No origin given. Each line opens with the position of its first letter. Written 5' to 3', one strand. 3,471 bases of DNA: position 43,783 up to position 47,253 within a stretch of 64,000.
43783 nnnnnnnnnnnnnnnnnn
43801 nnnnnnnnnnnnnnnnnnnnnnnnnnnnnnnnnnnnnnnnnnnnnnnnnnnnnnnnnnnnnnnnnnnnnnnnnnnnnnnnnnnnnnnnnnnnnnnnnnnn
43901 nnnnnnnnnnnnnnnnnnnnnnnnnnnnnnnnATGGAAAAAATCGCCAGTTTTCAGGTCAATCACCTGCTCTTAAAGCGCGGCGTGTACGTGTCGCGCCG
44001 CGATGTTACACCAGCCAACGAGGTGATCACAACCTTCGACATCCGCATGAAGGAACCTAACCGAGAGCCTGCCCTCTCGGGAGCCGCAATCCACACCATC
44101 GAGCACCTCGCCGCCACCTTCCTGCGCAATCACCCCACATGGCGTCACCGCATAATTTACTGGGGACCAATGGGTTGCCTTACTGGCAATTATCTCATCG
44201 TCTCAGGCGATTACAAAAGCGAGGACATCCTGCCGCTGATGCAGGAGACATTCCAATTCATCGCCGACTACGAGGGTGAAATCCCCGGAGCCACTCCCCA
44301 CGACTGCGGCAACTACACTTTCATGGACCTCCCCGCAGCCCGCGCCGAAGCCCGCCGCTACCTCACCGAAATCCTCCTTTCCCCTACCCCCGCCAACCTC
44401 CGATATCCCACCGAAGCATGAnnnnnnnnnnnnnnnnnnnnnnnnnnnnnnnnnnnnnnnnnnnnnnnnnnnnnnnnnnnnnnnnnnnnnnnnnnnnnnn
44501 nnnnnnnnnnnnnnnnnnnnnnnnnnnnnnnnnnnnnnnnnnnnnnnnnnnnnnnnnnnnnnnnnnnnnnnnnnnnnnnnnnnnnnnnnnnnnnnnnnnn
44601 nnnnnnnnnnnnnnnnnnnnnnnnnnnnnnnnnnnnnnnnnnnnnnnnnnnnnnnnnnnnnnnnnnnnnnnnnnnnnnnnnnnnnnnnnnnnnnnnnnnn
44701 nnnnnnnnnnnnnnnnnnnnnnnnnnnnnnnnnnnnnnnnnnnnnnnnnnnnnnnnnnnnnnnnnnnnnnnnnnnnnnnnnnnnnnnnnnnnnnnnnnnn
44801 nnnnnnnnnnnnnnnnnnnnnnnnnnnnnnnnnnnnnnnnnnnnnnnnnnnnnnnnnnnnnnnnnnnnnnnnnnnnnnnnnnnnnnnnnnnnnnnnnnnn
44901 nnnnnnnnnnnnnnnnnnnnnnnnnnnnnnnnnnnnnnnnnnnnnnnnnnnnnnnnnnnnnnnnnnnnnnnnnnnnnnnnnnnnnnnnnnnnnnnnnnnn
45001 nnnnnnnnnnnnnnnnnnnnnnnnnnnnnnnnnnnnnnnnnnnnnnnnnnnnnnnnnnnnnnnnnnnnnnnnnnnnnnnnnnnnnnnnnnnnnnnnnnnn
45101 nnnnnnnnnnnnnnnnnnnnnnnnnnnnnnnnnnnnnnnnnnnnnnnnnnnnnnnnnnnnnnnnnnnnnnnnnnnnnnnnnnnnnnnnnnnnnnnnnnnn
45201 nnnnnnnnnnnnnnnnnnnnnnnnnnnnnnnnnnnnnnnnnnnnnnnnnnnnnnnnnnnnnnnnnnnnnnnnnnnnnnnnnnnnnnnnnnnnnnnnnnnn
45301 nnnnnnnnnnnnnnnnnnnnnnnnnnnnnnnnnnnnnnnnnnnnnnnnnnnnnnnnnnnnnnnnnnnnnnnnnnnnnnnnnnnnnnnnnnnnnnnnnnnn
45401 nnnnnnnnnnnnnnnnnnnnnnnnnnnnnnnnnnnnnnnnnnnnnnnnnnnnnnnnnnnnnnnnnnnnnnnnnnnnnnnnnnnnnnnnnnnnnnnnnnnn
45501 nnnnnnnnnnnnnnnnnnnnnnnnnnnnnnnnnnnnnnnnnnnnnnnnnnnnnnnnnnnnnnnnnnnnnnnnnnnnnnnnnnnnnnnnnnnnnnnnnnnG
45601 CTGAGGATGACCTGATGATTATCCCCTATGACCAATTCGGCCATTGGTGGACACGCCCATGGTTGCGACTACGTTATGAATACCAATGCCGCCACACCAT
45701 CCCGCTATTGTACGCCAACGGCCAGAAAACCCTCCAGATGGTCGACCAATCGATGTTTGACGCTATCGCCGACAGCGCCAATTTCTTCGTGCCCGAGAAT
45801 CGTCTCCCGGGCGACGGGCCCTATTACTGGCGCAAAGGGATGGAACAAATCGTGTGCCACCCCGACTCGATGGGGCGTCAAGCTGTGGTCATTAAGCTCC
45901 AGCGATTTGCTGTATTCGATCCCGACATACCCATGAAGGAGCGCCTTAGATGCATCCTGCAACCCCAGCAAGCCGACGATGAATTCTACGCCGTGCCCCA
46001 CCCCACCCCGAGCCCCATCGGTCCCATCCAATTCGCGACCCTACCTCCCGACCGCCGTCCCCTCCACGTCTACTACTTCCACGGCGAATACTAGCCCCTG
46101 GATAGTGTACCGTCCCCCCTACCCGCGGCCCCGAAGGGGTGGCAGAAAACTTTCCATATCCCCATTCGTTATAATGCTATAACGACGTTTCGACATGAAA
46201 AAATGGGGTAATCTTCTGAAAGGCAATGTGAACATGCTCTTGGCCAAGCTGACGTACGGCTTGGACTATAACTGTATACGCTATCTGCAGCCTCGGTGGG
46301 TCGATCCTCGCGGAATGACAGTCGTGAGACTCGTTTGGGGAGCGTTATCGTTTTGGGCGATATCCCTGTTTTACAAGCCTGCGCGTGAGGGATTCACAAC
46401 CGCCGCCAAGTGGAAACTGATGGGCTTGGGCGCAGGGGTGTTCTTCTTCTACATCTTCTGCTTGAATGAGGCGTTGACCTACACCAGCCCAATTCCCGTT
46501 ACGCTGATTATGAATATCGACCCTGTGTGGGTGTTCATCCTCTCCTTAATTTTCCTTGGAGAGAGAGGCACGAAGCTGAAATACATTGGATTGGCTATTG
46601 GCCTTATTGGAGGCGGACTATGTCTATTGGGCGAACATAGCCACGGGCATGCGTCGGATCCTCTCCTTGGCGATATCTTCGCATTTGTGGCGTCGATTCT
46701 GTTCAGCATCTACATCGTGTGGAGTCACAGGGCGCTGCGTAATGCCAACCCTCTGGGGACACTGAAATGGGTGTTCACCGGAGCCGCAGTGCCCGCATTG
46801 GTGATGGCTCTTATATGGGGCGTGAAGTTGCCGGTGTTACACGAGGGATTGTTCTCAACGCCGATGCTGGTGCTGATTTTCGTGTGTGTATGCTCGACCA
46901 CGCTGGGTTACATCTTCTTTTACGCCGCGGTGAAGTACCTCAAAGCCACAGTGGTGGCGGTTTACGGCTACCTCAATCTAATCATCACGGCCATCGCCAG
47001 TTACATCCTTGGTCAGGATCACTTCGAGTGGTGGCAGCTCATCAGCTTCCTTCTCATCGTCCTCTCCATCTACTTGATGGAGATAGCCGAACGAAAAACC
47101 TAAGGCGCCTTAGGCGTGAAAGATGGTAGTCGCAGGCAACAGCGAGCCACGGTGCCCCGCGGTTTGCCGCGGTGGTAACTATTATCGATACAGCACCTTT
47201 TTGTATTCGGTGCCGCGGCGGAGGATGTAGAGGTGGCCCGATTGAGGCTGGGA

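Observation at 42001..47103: DUF1015-pfs-luxS translationally coupled to a 558-aa polytopic membrane protein, followed by an EamA exporter-type gene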

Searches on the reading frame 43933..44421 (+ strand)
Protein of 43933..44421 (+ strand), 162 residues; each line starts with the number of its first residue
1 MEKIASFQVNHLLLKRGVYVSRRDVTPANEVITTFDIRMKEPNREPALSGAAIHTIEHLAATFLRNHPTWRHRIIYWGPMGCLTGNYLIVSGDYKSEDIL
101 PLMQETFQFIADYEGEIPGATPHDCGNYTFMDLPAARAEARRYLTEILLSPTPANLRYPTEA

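Call 7: search_protein_families(library=pfam, proteins=[window:43933-44421:+], max_evalue=0.1)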
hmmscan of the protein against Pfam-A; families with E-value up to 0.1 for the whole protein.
window:43933-44421:+ (162 aa): 2 families
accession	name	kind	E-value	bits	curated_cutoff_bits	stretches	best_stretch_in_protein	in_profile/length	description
PF02664.20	LuxS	-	8.2e-59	198.2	27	1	3-148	1-149/154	S-Ribosylhomocysteinase (LuxS)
PF21834.1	DUF6894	-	0.026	15.1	24.1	1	128-149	18-39/69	Domain of unknown function (DUF6894)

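Call 8: search_protein_families(library=ncbifam, proteins=[window:43933-44421:+], max_evalue=0.01)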
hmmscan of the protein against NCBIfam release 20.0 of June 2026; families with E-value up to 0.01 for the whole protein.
window:43933-44421:+ (162 aa): 10 families
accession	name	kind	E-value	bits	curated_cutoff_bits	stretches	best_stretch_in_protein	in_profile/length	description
NF002604.0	PRK02260.1-4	equivalog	9e-60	201.2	158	1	1-160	3-159/161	S-ribosylhomocysteine lyase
NF002606.0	PRK02260.2-4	equivalog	3.8e-30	104.6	208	1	1-146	1-142/153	S-ribosylhomocysteine lyase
NF002603.0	PRK02260.1-3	equivalog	1.1e-22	80.7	267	1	1-144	1-145/157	S-ribosylhomocysteine lyase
NF002602.0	PRK02260.1-2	equivalog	3.2e-21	75.9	197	1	3-145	3-148/171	S-ribosylhomocysteine lyase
NF002609.0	PRK02260.3-2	equivalog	6.2e-20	71.8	275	1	1-146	1-146/158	S-ribosylhomocysteine lyase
NF002607.0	PRK02260.2-5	equivalog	1e-19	71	290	1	4-144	7-146/160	S-ribosylhomocysteine lyase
NF002605.0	PRK02260.2-3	equivalog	1.3e-18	67.3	306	1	4-147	11-153/164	S-ribosylhomocysteine lyase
NF002608.0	PRK02260.3-1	equivalog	4.5e-18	65.6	272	1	1-146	1-145/158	S-ribosylhomocysteine lyase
NF002611.0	PRK02260.3-4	equivalog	7.1e-16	58.3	277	1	3-145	5-145/158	S-ribosylhomocysteine lyase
NF002610.0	PRK02260.3-3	equivalog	3.6e-14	53.3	307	1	1-143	1-142/157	S-ribosylhomocysteine lyase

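Call 14: find_related_loci(query=window:43933-44421:+, collection=genome_contigs, flank=6000)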
Query window:43933-44421:+ (162 aa) in genome_contigs; peptide patterns used: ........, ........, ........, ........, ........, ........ (x = any residue, [..] = any of these).
600 stretches matched a pattern (row limit reached: there are more); 581 encode a relative of the query (tblastn E <= 1e-3); the best 80 are kept; 80 distinct loci.
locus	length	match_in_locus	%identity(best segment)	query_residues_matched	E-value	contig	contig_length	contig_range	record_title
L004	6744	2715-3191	74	1-159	2e-81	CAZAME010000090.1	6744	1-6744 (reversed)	MAG TPA_asm: uncultured Bacteroides sp. isolate SRP199465_co1_742 genome assembly, contig: NODE_31980_length_6744_cov_6.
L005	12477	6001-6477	74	1-159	5e-80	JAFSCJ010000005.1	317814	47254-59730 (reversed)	MAG: Muribaculaceae bacterium isolate RGIG3014 Goat_Rectum-3__c257, whole genome shotgun sequence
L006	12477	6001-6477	73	1-159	1e-79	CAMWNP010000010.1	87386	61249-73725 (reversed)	MAG TPA_asm: uncultured Porphyromonadaceae bacterium isolate SRR14411244_bin.1_metawrap_v1.3_MAG genome assembly, contig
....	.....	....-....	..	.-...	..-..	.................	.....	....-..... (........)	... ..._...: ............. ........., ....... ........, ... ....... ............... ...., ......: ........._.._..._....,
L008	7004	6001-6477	73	1-159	4e-79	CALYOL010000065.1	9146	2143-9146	MAG: uncultured Porphyromonadaceae bacterium isolate SRR13040389_bin.2_metaWRAP_v1.3_MAG genome assembly, contig: ERZ896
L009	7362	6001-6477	69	1-159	3e-79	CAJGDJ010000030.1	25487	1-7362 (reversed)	MAG: uncultured Muribaculaceae bacterium isolate MAG53 genome assembly, contig: k141_493699_length_25487_cov_10.9912, wh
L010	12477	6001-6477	69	1-159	6e-79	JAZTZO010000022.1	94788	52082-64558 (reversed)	MAG: Muribaculaceae bacterium isolate T1900045324_YK20190013.MAGScoT_cleanbin_000002 SGB_6407_k141_158850, whole genome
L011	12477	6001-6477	72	1-159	6e-79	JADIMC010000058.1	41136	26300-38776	MAG: Candidatus Limisoma faecipullorum isolate 6919 E1M07__C168695_L41136_SRR9113726, whole genome shotgun sequence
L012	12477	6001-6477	69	1-159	3e-78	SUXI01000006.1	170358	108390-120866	MAG: Bacteroidales bacterium isolate SIG120 NODE_1590_length_170358_cov_42.007378, whole genome shotgun sequence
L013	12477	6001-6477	70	1-159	9e-78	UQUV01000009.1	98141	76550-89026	uncultured Porphyromonadaceae bacterium isolate UMGS659 genome assembly, contig: NODE_225_length_98141_cov_8.194187, who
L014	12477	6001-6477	70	1-159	7e-78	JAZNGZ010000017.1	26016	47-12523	MAG: Muribaculaceae bacterium isolate T1900044698_TS20190164.MAGScoT_cleanbin_000002 SGB_1787_k141_1689519, whole genome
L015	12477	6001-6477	67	1-159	4e-77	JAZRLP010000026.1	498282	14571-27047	MAG: Muribaculaceae bacterium isolate T1900045432_YK20190123.MAGScoT_cleanbin_000001 SGB_7101_k141_2854438, whole genome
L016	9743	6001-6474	71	1-159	2e-76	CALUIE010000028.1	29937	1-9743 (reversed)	MAG: uncultured Phocaeicola sp. isolate BRZ_KM__bin66 genome assembly, contig: BRZ_KM__NODE_1623_length_29937_cov_16.666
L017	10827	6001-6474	71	1-159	3e-76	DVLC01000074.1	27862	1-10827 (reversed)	MAG TPA_asm: Candidatus Cryptobacteroides merdipullorum isolate ChiHecec2B26-709 ChiHecec2B26__C241227_L27862_SRR6323527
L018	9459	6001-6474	70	1-159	9e-76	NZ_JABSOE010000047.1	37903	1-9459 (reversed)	Phocaeicola faecicola strain AGMB03916 AGMB03916-47, whole genome shotgun sequence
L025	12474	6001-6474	69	1-159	4e-75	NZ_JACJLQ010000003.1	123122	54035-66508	Bacteroides caecigallinarum strain An428a An428a_contig-110_2, whole genome shotgun sequence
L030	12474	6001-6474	70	1-159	6e-75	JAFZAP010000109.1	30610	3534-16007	MAG: Prevotella sp. isolate RGIG7592 Water_buffalos_Omasum-3__c785664, whole genome shotgun sequence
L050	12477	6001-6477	66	1-160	1e-73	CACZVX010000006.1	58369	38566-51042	MAG: uncultured Prevotellaceae bacterium isolate RUG12994 genome assembly, contig: RUG12994_asm_6, whole genome shotgun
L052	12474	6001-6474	69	1-159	2e-73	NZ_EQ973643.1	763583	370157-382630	Phocaeicola coprophilus DSM 18228 = JCM 13818 strain DSM 18228 Scfld15, whole genome shotgun sequence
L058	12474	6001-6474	68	1-159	4e-73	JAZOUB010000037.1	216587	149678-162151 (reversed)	MAG: Bacteroidaceae bacterium isolate T1900045535_YK20190229.MAGScoT_cleanbin_000005 SGB_7759_k141_667556, whole genome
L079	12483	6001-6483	65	1-161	2e-72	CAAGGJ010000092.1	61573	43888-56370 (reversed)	MAG TPA_asm: Bacteroidales bacterium, isolate HGM05219, WGS project CAAGGJ010000000 data, contig: SRS476193_84_k119_1630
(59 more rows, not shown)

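Call 71: search_protein_families(library=pfam, proteins=[L025:2658-5147:-, L052:2679-5165:-, L030:2613-5177:-, L079:6545-7807:+, L050:6439-7671:-, L058:6517-7740:-], max_evalue=0.001)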
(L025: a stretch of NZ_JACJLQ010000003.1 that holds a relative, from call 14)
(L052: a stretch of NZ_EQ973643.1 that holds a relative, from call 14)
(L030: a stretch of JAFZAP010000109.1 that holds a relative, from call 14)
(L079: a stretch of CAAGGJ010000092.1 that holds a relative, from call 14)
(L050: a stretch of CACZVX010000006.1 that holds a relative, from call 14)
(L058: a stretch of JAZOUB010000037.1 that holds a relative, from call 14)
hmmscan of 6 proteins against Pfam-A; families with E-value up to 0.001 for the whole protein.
L025:2658-5147:- (829 aa): 1 family
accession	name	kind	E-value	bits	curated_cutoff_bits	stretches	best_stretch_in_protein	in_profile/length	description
PF09586.16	YfhO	-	1.3e-06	27.5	28.5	1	726-801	755-831/835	Bacterial membrane protein YfhO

L052:2679-5165:- (828 aa): 1 family
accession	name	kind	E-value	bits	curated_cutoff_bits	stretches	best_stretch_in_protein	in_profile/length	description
PF09586.16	YfhO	-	1.3e-07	30.9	28.5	1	724-803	751-833/835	Bacterial membrane protein YfhO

L030:2613-5177:- (854 aa): 1 family
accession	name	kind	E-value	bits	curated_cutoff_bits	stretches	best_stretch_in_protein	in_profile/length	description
PF09586.16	YfhO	-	5.7e-09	35.4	28.5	1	748-823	752-828/835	Bacterial membrane protein YfhO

L079:6545-7807:+ (420 aa): 0 families

L050:6439-7671:- (410 aa): 1 family
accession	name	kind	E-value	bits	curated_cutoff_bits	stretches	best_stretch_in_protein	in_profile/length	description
PF01554.23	MatE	-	1.4e-23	83.8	24.9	2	211-369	2-160/161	MatE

L058:6517-7740:- (407 aa): 2 families
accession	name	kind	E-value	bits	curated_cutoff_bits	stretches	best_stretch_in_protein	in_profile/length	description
PF03773.19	ArsP_1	-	1.4e-46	159.5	32.3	1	12-286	13-293/294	Predicted permease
PF00403.32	HMA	-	6.6e-14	52.5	24.8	1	346-404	2-62/62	Heavy-metal-associated domain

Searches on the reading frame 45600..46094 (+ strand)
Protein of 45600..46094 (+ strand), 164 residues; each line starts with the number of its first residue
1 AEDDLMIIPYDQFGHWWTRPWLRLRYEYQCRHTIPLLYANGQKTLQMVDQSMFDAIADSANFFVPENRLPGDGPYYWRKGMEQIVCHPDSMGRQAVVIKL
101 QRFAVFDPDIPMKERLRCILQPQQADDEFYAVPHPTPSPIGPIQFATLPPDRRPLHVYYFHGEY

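Call 62: search_protein_families(library=pfam, proteins=[window:45600-46094:+], max_evalue=0.01)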
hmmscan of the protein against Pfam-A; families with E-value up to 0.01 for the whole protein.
window:45600-46094:+ (164 aa): 0 families

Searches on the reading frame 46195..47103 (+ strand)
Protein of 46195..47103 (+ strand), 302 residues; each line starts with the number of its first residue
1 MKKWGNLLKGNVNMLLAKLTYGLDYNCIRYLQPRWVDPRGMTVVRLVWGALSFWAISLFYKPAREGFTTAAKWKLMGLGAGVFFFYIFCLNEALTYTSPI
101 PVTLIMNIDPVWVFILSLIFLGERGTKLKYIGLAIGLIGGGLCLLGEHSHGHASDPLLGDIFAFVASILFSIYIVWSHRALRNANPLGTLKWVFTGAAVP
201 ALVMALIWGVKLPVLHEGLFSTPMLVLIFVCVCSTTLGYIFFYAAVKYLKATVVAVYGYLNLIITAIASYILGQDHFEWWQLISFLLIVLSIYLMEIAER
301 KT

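Call 7: search_protein_families(library=pfam, proteins=[window:46195-47103:+], max_evalue=0.1)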
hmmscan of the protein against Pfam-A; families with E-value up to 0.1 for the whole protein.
window:46195-47103:+ (302 aa): 4 families
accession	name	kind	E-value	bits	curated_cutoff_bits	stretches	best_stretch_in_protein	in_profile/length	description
PF00892.27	EamA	-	7.8e-34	117.3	28.2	2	158-295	2-133/135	EamA-like transporter family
PF16913.11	PUNUT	-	0.0012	18.6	30.6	1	220-299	68-148/321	Purine nucleobase transmembrane transport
PF10639.15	TMEM234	-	0.017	15.6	30.1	1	237-295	53-112/113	Putative transmembrane family 234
PF08449.17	UAA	-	0.051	13.1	26.2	0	81-295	75-307/311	UAA transporter family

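Call 8: search_protein_families(library=ncbifam, proteins=[window:46195-47103:+], max_evalue=0.01)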
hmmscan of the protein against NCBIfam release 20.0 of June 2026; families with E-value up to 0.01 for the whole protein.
window:46195-47103:+ (302 aa): 3 families
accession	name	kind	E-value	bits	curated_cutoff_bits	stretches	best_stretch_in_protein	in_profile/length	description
TIGR00950.1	2A78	equivalog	5.6e-19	68.6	230.2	1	22-291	2-262/264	carboxylate/amino acid/amine transporter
NF050091.1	ArAmAcExpYddG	equivalog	7.5e-09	35.5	300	1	68-291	60-278/285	aromatic amino acid exporter YddG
NF008432.0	PRK11272.1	equivalog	2.4e-07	30.3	270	1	86-299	86-289/294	drug/metabolite exporter YedA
